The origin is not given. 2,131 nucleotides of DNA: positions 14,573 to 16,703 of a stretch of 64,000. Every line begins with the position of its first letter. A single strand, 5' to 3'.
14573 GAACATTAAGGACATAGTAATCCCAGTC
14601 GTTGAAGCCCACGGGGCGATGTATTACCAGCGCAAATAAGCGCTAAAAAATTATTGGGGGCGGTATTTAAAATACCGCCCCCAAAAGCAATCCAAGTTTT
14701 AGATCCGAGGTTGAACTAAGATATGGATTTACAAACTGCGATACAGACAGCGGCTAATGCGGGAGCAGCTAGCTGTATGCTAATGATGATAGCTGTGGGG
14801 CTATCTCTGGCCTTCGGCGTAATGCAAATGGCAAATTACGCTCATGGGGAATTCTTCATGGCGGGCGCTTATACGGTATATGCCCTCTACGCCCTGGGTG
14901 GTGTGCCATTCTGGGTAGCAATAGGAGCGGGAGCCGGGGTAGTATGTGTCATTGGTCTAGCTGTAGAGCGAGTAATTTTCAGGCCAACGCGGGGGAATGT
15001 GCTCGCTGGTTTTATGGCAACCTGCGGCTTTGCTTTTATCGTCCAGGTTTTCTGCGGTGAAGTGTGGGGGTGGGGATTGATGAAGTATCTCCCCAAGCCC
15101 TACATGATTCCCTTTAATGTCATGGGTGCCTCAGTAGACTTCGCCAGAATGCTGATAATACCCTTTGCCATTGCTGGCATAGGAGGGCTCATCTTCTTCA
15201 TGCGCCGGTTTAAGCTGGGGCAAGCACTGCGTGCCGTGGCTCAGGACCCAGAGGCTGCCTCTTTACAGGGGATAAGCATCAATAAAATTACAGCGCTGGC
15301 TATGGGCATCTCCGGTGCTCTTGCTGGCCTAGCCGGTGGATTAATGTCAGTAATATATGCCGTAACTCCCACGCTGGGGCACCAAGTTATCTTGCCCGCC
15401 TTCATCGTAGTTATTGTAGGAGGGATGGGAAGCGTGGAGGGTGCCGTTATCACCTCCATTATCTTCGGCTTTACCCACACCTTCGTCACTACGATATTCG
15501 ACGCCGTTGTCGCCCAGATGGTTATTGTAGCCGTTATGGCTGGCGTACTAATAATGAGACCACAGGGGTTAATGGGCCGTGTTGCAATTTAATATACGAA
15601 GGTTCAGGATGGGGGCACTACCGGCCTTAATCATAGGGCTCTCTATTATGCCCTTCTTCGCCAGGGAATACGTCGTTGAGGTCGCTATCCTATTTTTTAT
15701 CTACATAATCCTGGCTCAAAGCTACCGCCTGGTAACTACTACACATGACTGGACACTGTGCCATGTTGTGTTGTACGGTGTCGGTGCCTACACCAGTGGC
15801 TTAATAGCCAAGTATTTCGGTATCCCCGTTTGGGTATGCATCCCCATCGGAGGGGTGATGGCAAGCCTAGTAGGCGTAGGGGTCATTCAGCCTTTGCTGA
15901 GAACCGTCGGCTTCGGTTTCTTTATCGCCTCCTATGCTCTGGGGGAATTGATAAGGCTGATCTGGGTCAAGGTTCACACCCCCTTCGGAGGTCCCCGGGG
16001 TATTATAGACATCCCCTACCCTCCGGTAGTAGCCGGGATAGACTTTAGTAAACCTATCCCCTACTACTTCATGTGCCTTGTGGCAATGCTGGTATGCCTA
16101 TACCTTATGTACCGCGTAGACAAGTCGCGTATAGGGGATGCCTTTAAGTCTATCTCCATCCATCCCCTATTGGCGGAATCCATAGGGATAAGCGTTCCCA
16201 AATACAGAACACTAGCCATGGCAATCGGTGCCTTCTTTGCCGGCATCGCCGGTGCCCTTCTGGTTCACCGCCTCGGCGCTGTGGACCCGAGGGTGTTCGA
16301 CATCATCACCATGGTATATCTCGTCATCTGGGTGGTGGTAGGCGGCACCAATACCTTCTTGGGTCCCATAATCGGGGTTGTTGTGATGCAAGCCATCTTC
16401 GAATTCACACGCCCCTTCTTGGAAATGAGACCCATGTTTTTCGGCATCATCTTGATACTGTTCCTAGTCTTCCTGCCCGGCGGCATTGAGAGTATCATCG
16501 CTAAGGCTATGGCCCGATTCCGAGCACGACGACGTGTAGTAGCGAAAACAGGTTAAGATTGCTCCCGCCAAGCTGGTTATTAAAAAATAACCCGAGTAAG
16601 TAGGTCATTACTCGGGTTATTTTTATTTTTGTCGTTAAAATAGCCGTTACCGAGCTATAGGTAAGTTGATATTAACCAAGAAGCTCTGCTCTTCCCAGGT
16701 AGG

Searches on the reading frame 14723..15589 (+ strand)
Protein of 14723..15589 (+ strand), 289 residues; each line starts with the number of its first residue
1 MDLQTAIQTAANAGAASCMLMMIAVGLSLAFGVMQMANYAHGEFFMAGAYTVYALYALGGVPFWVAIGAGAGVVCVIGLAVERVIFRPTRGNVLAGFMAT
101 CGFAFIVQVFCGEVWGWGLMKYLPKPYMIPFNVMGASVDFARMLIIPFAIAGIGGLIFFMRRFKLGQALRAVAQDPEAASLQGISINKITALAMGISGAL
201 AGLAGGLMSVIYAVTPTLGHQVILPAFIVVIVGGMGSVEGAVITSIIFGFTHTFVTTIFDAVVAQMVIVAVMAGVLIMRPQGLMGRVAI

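Call 11: search_protein_families(library=ncbifam, proteins=[window:14723-15589:+])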
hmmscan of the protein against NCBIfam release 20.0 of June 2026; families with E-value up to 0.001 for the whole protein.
window:14723-15589:+ (289 aa): 6 families
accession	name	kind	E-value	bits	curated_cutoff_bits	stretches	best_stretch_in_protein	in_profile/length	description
TIGR03409.1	urea_trans_UrtB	equivalog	1.2e-47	163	250.3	1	16-284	10-286/291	urea ABC transporter permease subunit UrtB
TIGR03622.1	urea_t_UrtB_arc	equivalog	8.9e-31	107.2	374.25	1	19-286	13-279/284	urea ABC transporter, permease protein UrtB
NF008011.0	PRK10740.1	equivalog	1.4e-23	84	379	1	16-287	18-303/308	high-affinity branched-chain amino acid ABC transporter permease LivH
NF008450.0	PRK11301.1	subfamily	8.5e-09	35.3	366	1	160-284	282-406/418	high-affinity branched-chain amino acid ABC transporter permease LivM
NF007067.0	PRK09512.1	equivalog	1e-06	28.2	398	1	157-272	187-309/321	ribose ABC transporter permease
TIGR03408.1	urea_trans_UrtC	equivalog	3.9e-05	23.5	296.2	1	142-285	168-312/313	urea ABC transporter permease subunit UrtC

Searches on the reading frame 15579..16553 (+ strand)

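Call 11: search_protein_families(library=ncbifam, proteins=[window:15579-16553:+])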
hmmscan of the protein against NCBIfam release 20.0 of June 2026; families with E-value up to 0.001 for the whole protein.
window:15579-16553:+ (325 aa): 7 families
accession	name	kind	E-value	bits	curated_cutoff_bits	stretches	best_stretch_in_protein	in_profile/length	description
NF008450.0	PRK11301.1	subfamily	8.1e-38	130.9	366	2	15-158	94-237/418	high-affinity branched-chain amino acid ABC transporter permease LivM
TIGR03408.1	urea_trans_UrtC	equivalog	1.9e-22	80.4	296.2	1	84-305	92-312/313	urea ABC transporter permease subunit UrtC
TIGR03727.1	urea_t_UrtC_arc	equivalog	7.9e-16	57.9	575.55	1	14-317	32-351/369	urea ABC transporter, permease protein UrtC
TIGR03409.1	urea_trans_UrtB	equivalog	5.5e-10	39.4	250.3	1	60-303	33-285/291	urea ABC transporter permease subunit UrtB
TIGR03622.1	urea_t_UrtB_arc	equivalog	1e-07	31.5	374.25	1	60-308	33-281/284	urea ABC transporter, permease protein UrtB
NF008011.0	PRK10740.1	equivalog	1.5e-05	24.8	379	1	166-303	161-299/308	high-affinity branched-chain amino acid ABC transporter permease LivH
NF007252.0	PRK09699.1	equivalog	0.00035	20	396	1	158-270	176-285/326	D-allose ABC transporter permease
